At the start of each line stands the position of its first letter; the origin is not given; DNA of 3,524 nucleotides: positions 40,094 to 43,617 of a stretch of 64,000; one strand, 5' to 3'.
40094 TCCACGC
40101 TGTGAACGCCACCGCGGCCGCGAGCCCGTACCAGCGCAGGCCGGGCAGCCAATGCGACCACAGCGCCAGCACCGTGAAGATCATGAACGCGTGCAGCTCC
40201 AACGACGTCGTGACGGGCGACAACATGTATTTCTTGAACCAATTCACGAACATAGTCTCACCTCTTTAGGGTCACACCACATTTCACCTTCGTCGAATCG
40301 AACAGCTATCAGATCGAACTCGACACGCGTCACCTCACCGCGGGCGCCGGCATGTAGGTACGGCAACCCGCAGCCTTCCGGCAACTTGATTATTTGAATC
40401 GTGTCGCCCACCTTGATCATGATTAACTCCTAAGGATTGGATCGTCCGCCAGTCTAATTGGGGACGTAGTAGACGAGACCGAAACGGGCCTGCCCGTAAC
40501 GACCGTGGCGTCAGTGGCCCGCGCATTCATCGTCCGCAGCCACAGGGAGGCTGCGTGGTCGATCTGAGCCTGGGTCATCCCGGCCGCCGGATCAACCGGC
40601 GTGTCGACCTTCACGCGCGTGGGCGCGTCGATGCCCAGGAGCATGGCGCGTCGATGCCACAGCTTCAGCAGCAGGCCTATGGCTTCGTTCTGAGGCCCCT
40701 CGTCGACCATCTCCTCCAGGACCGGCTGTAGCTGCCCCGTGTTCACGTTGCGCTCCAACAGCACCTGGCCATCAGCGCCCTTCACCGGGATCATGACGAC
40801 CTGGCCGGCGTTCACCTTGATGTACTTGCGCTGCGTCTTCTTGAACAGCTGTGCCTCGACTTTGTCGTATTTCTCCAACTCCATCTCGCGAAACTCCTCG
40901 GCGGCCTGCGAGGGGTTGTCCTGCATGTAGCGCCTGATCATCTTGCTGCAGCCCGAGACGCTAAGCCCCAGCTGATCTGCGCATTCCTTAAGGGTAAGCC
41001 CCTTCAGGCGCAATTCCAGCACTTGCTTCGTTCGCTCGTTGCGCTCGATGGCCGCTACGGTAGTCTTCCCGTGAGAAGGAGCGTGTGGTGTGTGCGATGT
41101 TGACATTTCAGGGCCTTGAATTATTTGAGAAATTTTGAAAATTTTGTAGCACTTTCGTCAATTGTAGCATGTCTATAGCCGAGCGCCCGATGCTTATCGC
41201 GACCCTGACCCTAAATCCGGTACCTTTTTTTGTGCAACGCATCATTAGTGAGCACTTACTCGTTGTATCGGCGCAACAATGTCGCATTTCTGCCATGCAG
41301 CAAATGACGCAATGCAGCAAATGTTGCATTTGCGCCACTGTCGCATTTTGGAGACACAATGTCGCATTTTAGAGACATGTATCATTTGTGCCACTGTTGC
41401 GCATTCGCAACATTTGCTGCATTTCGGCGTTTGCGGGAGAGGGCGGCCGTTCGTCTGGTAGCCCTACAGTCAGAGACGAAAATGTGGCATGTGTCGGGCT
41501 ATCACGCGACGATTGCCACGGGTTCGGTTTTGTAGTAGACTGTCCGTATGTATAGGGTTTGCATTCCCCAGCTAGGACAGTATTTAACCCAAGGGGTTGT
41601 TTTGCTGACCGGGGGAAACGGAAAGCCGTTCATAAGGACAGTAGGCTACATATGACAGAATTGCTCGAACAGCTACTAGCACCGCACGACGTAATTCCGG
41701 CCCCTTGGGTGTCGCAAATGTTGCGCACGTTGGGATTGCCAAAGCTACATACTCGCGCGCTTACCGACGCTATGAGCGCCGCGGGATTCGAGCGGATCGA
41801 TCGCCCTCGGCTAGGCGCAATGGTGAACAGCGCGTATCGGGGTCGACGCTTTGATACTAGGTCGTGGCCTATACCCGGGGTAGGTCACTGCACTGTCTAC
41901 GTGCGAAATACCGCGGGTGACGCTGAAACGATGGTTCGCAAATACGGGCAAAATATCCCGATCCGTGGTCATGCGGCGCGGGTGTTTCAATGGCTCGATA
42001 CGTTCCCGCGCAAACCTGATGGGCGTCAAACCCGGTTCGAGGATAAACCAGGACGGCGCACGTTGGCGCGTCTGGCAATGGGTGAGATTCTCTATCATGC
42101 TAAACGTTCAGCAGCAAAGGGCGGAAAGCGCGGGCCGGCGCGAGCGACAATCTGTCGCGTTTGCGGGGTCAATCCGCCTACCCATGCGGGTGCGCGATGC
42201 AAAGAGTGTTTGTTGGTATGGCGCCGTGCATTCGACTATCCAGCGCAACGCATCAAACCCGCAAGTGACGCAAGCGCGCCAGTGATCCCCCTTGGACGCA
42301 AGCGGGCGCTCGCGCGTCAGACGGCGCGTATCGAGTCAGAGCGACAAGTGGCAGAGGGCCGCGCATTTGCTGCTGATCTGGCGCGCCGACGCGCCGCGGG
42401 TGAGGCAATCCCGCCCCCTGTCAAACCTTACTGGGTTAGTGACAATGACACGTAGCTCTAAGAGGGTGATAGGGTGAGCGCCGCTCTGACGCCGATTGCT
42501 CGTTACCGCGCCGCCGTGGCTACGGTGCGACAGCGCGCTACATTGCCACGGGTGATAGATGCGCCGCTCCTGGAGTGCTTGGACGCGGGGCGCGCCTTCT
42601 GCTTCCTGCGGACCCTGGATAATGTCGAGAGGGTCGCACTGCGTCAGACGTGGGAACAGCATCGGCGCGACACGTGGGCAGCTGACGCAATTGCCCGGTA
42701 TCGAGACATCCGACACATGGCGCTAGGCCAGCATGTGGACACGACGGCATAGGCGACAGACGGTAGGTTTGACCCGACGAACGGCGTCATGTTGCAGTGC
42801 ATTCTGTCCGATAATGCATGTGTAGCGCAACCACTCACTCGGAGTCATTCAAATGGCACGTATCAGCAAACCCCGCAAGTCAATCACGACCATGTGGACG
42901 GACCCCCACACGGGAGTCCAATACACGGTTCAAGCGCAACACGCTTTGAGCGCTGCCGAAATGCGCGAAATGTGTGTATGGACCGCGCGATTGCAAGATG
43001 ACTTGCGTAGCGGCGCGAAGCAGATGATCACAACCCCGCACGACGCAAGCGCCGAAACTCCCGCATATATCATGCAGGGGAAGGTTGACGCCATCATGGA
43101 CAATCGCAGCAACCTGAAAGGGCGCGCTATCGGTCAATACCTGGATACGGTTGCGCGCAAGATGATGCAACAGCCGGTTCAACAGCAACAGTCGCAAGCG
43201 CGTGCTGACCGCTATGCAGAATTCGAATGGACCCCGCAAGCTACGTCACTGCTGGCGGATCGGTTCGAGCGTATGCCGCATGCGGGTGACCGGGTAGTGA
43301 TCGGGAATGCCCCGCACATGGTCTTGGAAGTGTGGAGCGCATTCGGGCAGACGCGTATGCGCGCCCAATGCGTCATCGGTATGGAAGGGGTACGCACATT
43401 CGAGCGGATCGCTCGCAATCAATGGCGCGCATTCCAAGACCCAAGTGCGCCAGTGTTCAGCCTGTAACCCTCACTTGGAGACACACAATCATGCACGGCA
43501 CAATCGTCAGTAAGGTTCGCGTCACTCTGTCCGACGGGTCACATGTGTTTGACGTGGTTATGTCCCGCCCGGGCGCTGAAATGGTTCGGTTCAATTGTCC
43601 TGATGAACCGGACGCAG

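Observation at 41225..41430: Dense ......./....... half-site array with perfect palindromes in the late/early divergent region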

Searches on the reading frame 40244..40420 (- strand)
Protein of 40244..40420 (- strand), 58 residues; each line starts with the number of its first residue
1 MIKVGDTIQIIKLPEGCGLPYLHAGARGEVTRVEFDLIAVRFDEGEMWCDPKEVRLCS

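Call 41: search_protein_families(library=pfam, proteins=[window:40244-40420:-], max_evalue=1)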
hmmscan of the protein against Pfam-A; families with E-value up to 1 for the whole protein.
window:40244-40420:- (58 aa): 1 family
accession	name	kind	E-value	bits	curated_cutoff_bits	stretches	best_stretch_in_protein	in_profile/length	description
PF00924.24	MS_channel_2nd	-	0.18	12.3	20.2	1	2-47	18-50/68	Mechanosensitive ion channel, beta-domain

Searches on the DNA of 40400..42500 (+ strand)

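Call 9: search_dna_similar(query=window:40400-42500:+, collection=phages, mode=distant)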
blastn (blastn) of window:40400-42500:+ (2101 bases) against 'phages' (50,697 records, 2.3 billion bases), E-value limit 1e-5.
No match.

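Call 50: search_rna_families(source=window, start=40900, end=41900, threshold=evalue, max_evalue=1)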
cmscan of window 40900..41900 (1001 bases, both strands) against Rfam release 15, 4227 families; matches with E-value up to 1: 0.
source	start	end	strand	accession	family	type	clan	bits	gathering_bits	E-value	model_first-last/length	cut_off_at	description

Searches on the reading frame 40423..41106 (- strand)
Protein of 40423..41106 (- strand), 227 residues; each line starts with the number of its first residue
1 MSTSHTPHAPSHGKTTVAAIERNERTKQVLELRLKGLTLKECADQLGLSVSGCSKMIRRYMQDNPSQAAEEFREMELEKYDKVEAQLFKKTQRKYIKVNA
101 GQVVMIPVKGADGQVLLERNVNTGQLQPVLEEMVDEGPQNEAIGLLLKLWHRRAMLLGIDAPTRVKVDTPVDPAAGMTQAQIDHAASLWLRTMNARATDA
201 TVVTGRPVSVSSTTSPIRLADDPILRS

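Call 10: search_protein_families(library=phrogs, proteins=[window:40423-41106:-], max_evalue=0.01)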
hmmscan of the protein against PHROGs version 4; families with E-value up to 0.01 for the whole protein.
window:40423-41106:- (227 aa): 6 families
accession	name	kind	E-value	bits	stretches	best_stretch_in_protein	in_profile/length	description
phrog_645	-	DNA, RNA and nucleotide metabolism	3.1e-23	83.9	1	17-196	18-156/196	Rnase E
phrog_3855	-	DNA, RNA and nucleotide metabolism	0.0016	19.8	1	18-59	61-102/115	HTH DNA binding protein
phrog_14789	-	unknown function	0.0019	18.8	1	50-110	14-74/163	-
phrog_151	-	integration and excision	0.0049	16.4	1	7-86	118-195/582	transposase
phrog_9129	-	unknown function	0.0051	17.9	1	7-68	119-180/184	-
phrog_125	-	DNA, RNA and nucleotide metabolism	0.0055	17.3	1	25-86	168-226/254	DNA invertase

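Call 11: search_protein_families(library=pfam, proteins=[window:40423-41106:-], max_evalue=0.01)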
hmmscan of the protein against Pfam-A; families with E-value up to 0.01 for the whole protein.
window:40423-41106:- (227 aa): 4 families
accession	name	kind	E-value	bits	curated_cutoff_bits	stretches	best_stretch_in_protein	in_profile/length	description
PF08281.18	Sigma70_r4_2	-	6.7e-06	26.1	25.7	1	24-59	13-49/54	Sigma-70, region 4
PF01381.28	HTH_3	-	0.0012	19.3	23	0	32-66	4-37/55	Helix-turn-helix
PF04545.22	Sigma70_r4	-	0.002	18.1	24.1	1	23-51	6-35/50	Sigma-70, region 4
PF13384.12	HTH_23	-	0.0056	16.9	24.6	0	28-66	9-47/50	Homeodomain-like domain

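Call 13: search_dna_similar(query=window:40423-41106:-, collection=phages, mode=protein, max_rows=25)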
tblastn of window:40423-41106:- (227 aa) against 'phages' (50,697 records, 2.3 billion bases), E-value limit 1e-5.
Records with a match: 2; places in all: 2; records where one place covers at least 80% of the query: 0.
Best place of each record, by identity: <60% 2.
By first word of the organism name: Streptomyces 2.
By host as written in the record: Streptomyces griseofuscus ATCC 23916 2.
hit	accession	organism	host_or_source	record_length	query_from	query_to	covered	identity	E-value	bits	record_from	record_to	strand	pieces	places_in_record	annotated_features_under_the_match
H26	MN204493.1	Streptomyces phage Zuko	Streptomyces griseofuscus ATCC 23916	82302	7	166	70%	30.1%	4e-8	59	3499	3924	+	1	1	6: helix-turn-helix DNA-binding domain protein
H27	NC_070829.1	Streptomyces phage Zuko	Streptomyces griseofuscus ATCC 23916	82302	7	166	70%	30.1%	4e-8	59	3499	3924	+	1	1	6: Rnase E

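Call 14: find_related_loci(query=window:40423-41106:-, collection=viral_contigs, flank=4000)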
Query window:40423-41106:- (227 aa) in viral_contigs; peptide patterns used: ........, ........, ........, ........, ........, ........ (x = any residue, [..] = any of these).
12 stretches matched a pattern; 1 encode a relative of the query (tblastn E <= 1e-3); 1 distinct loci.
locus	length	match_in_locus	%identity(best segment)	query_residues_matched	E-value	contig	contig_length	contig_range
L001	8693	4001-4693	98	1-227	3e-154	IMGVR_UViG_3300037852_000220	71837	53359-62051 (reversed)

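Call 24: find_homologous_proteins(query=window:40423-41106:-, max_evalue=0.001)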
Query window:40423-41106:- (227 aa): 3 proteins with E <= 0.001 among 540 candidates.
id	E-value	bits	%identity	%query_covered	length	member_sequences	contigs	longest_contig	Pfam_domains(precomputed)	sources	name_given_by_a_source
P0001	4.1e-139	479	97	100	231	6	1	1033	PF08281.19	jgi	jgi:transcriptional regulator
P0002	3.5e-100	352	76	94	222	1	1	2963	-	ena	-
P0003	2.5e-78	281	65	92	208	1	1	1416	-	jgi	jgi:hypothetical protein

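Call 25: find_encoding_contigs(protein=P0002, flank=5000)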
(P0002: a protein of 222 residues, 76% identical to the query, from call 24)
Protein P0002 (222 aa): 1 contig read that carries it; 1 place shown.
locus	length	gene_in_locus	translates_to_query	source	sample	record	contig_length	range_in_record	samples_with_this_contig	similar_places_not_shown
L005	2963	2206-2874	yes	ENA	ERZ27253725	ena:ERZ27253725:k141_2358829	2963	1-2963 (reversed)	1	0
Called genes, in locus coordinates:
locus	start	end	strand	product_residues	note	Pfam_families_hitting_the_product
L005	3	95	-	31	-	?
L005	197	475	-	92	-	-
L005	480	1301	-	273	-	-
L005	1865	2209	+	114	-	PF02945:Endonuclease_7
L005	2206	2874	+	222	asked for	-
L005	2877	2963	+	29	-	?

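Call 26: find_encoding_contigs(protein=P0003, flank=5000)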
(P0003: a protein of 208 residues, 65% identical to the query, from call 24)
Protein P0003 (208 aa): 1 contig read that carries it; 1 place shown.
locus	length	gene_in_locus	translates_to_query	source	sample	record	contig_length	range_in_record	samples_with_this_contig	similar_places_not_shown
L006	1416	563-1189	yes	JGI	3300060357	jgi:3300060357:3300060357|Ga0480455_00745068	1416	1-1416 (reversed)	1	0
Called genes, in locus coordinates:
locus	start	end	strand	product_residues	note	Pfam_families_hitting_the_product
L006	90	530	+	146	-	-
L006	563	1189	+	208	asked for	-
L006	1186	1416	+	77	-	?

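Call 37: get_annotated_region(hit=H27, flank=5000)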
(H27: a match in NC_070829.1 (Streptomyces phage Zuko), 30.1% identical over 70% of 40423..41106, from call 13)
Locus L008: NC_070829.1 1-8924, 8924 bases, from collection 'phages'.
description: Streptomyces phage Zuko, complete genome.
organism: Streptomyces phage Zuko (NCBI taxid 2601695)
taxonomy: Viruses; Duplodnaviria; Heunggongvirae; Uroviricota; Caudoviricetes; Zukovirus; Zukovirus zuko
host: Streptomyces griseofuscus ATCC 23916; source: soil; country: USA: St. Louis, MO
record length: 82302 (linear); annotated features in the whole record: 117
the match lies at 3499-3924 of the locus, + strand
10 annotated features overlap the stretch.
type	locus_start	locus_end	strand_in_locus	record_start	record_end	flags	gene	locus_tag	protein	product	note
CDS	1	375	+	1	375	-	1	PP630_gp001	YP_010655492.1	hypothetical protein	-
CDS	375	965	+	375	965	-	2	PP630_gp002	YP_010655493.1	membrane protein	-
CDS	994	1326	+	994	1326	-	3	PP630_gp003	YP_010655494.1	hypothetical protein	-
CDS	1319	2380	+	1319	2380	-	4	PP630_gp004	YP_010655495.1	nucleotide-sugar epimerase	UDP-glucose dehydrogenase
CDS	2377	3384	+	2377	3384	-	5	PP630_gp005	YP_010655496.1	glycosyltransferase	-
CDS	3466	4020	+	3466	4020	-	6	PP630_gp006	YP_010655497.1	Rnase E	helix-turn-helix DNA binding domain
CDS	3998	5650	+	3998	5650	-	7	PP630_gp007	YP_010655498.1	terminase large subunit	terminase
CDS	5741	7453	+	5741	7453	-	8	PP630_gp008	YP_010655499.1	portal protein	-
CDS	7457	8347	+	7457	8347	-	9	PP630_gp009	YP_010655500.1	head morphogenesis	minor capsid protein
CDS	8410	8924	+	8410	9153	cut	10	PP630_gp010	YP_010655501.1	hypothetical protein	-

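Call 38: search_solved_structures(query=A3, max_evalue=10, show_alignments=2)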
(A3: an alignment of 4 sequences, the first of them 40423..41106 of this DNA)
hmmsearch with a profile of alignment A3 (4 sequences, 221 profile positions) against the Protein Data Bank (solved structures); distinct sequences matched with E-value up to 10: 5.
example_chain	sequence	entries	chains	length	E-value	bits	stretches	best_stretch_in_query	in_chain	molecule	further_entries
8vd6_A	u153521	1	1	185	5.2e-06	29.5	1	13-53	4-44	CAP REPEAT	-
3cqb_A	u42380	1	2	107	0.18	14.6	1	124-196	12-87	Probable protease htpX homolog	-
8hno_A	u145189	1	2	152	0.2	14.5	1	18-92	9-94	Archaeal transcription regulator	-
8hnp_A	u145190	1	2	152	0.25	14.1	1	18-58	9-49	Archaeal transcription regulator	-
5bmg_A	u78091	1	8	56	0.88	12.4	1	25-60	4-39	Immunoglobulin G-binding protein G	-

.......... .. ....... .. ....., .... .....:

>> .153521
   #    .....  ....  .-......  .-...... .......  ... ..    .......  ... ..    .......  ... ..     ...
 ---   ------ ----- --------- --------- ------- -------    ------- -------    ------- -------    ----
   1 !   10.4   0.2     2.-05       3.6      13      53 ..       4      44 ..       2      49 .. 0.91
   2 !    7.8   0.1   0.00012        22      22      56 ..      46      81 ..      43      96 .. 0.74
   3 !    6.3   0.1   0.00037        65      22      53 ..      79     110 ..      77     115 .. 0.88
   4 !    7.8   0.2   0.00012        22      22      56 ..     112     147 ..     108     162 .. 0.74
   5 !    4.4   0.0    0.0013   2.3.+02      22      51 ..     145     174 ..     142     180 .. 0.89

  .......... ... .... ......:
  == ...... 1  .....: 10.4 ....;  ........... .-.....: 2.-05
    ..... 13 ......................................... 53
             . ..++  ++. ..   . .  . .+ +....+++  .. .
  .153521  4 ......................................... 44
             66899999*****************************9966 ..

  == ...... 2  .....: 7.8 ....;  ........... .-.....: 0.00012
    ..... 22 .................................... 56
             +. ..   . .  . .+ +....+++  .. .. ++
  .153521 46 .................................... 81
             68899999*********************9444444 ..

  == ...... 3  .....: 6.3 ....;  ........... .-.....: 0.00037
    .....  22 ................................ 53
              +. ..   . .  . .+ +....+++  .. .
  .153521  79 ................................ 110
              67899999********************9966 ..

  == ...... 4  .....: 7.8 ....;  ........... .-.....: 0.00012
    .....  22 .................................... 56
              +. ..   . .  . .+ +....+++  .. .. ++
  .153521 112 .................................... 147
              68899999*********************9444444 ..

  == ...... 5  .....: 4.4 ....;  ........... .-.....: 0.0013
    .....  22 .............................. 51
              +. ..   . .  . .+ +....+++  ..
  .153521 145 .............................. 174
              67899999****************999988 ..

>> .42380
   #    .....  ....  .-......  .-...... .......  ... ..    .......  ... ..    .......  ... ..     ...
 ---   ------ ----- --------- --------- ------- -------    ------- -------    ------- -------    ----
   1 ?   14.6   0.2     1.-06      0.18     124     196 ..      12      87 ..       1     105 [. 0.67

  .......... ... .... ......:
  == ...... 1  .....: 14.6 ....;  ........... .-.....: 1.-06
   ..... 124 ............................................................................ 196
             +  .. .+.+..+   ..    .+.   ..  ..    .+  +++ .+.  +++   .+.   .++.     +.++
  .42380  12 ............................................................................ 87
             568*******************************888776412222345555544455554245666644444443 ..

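Call 44: find_related_loci(query=A3, collection=metagenome_contigs, flank=6000)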
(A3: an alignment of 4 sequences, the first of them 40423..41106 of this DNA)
Query A3 (227 aa) in metagenome_contigs; peptide patterns used: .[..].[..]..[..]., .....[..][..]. (x = any residue, [..] = any of these).
574 stretches matched a pattern; 2 encode a relative of the query (tblastn E <= 1e-3); 2 distinct loci.
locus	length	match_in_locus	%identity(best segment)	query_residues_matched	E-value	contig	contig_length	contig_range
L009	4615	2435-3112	96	1-227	1e-151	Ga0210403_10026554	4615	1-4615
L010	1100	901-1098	58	14-79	5e-18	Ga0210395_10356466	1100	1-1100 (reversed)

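Call 78: predict_structure(alignment_id=A3)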
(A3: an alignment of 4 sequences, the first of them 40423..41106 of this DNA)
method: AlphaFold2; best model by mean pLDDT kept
length: 227 residues; sequences in the alignment: 4
mean_pLDDT: 46.2   pTM: 0.33
mean pLDDT of the five models: 46.2, 45.7, 44.1, 43.9, 41.5
residues with pLDDT >= 90: 0; 70-90: 16; 50-70: 65; < 50: 146
segments of 3 or more residues with pLDDT < 50: 1-14, 68-76, 85-105, 112-114, 123-127, 132-144, 153-227
pLDDT, mean of each block of 10 residues (from residue 1): 39 47 71 60 76 65 51 50 48 31 46 53 50 42 50 45 32 37 45 35 26 29 32
secondary structure, 60 per line:
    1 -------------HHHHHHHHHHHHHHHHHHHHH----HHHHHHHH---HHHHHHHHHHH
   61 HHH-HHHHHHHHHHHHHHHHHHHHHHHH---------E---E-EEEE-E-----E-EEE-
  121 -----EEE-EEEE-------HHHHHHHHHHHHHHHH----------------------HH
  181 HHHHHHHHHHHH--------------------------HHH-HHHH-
elements in order: H14-34 H39-46 H50-63 H65-88 E104-107 E117-119 E126-128 E130-133 H141-156 H179-192 H223-226

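Call 80: find_related_loci(query=A3, collection=genome_contigs, flank=6000)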
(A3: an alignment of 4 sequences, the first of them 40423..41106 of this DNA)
Query A3 (227 aa) in genome_contigs; peptide patterns used: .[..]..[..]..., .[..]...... (x = any residue, [..] = any of these).
137 stretches matched a pattern, but none encodes a relative of the query by tblastn (E <= 1e-3).

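Call 121: search_protein_families(library=ncbifam, proteins=[window:40423-41106:-], max_evalue=1)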
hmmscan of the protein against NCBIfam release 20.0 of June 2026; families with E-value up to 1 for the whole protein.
window:40423-41106:- (227 aa): 12 families
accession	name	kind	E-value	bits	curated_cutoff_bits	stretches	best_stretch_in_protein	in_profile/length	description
TIGR02937.1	sigma70-ECF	superfamily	0.00044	19.9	42.9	1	23-61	119-158/165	sigma-70 family RNA polymerase sigma factor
TIGR00721.1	tfx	subfamily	0.0052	16.7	60.25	1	24-62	9-47/137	Tfx family DNA-binding protein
NF003055.0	PRK03975.1-2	equivalog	0.0053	16.5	122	1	27-70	15-57/140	putative transcriptional regulator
NF033545.0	transpos_IS630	equivalog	0.01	15.3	100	1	27-94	3-71/299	IS630 family transposase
TIGR02959.1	SigZ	equivalog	0.017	15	168.65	1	27-59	107-139/170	RNA polymerase sigma factor SigZ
NF005644.0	PRK07408.1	subfamily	0.02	14.6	261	1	22-62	206-247/258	RNA polymerase sigma factor SigF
NF033546.1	transpos_IS21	equivalog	0.031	13.8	160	1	32-100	4-72/294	IS21 family transposase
TIGR02999.1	Sig-70_X6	subfamily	0.055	13.3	126.15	1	22-53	135-167/183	ECF-type sigma factor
NF003056.0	PRK03975.1-4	equivalog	0.06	13.2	115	1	24-63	9-48/145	putative transcriptional regulator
NF007215.0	PRK09637.1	equivalog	0.085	12.8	212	1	25-59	111-145/181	RNA polymerase sigma factor SigZ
NF058617.1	chaperone_FapA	equivalog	0.11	12.8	110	0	96-124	14-42/146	functional amyloid chaperone FapA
NF003057.0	PRK03975.1-5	subfamily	0.12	12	168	1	24-70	8-53/134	putative transcriptional regulator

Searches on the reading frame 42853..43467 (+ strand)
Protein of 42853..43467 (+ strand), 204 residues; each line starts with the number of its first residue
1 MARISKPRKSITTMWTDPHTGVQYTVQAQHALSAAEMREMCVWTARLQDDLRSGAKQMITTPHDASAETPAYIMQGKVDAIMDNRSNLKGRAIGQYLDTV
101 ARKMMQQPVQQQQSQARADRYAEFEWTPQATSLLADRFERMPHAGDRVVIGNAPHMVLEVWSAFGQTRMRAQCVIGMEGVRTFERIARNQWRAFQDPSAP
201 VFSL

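Call 10: search_protein_families(library=phrogs, proteins=[window:42853-43467:+], max_evalue=0.01)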
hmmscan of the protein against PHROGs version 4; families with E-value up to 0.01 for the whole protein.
window:42853-43467:+ (204 aa): 0 families

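Call 11: search_protein_families(library=pfam, proteins=[window:42853-43467:+], max_evalue=0.01)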
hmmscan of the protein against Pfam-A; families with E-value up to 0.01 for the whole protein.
window:42853-43467:+ (204 aa): 1 family
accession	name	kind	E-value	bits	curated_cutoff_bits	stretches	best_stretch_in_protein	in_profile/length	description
PF14854.11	LURAP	-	0.0055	17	25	1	50-106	61-117/118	Leucine rich adaptor protein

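Call 41: search_protein_families(library=pfam, proteins=[window:42853-43467:+], max_evalue=1)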
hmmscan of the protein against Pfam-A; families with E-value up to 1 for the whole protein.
window:42853-43467:+ (204 aa): 2 families
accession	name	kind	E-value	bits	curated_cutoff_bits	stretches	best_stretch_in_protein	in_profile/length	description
PF14854.11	LURAP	-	0.0055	17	25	1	50-106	61-117/118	Leucine rich adaptor protein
PF02570.20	CbiC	-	0.027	14.5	22.5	1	142-177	117-152/196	Precorrin-8X methylmutase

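Call 121: search_protein_families(library=ncbifam, proteins=[window:42853-43467:+], max_evalue=1)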
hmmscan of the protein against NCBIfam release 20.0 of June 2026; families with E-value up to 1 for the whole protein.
window:42853-43467:+ (204 aa): 1 family
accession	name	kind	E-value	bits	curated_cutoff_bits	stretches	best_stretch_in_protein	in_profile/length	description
NF004901.0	PRK06264.1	equivalog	0.042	13.8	261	1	145-177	130-162/212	cobalt-precorrin-8 methylmutase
